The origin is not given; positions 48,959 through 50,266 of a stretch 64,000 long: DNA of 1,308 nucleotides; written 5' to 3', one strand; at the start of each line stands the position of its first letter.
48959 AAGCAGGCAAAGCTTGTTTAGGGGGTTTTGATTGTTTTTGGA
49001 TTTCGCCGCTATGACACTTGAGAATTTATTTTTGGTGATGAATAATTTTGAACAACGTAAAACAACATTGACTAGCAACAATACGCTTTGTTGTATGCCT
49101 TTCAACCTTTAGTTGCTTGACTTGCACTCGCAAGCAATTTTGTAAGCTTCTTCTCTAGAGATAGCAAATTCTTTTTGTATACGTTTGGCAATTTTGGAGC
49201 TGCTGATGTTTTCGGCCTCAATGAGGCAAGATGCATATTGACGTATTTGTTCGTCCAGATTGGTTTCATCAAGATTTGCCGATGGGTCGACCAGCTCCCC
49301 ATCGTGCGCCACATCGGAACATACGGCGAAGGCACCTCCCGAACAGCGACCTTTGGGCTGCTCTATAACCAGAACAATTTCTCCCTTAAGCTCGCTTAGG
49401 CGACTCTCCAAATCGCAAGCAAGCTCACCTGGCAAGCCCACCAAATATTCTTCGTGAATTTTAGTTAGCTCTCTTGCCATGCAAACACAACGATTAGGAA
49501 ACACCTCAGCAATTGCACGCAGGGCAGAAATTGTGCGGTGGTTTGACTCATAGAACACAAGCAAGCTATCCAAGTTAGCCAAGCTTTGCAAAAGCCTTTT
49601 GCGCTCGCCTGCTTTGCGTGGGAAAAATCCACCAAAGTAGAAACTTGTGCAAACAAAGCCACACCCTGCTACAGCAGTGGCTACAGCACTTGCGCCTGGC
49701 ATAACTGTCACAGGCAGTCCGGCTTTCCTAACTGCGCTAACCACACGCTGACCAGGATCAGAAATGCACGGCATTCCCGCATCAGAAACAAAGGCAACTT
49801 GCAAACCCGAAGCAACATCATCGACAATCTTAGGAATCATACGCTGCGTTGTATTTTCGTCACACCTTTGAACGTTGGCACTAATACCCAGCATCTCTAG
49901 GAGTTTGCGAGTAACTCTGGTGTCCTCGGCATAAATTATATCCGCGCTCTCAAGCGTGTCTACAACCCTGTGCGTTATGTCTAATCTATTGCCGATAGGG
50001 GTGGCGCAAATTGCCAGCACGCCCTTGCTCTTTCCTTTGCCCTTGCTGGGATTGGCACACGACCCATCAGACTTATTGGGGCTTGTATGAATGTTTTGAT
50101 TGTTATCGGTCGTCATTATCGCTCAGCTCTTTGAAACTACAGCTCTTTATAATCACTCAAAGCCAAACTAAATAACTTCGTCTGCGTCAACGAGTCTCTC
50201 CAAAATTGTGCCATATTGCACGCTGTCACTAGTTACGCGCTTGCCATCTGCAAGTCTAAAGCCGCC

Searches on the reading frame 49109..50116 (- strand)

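Call 7: search_protein_families(library=pfam, proteins=[window:49109-50116:-], max_evalue=0.001)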
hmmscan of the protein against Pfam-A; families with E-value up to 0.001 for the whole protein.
window:49109-50116:- (335 aa): 1 family
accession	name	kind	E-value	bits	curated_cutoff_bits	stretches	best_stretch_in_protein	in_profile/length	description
PF00590.25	TP_methylase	-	7e-26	91.9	27.8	1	36-232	4-211/212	Tetrapyrrole (Corrin/Porphyrin) Methylases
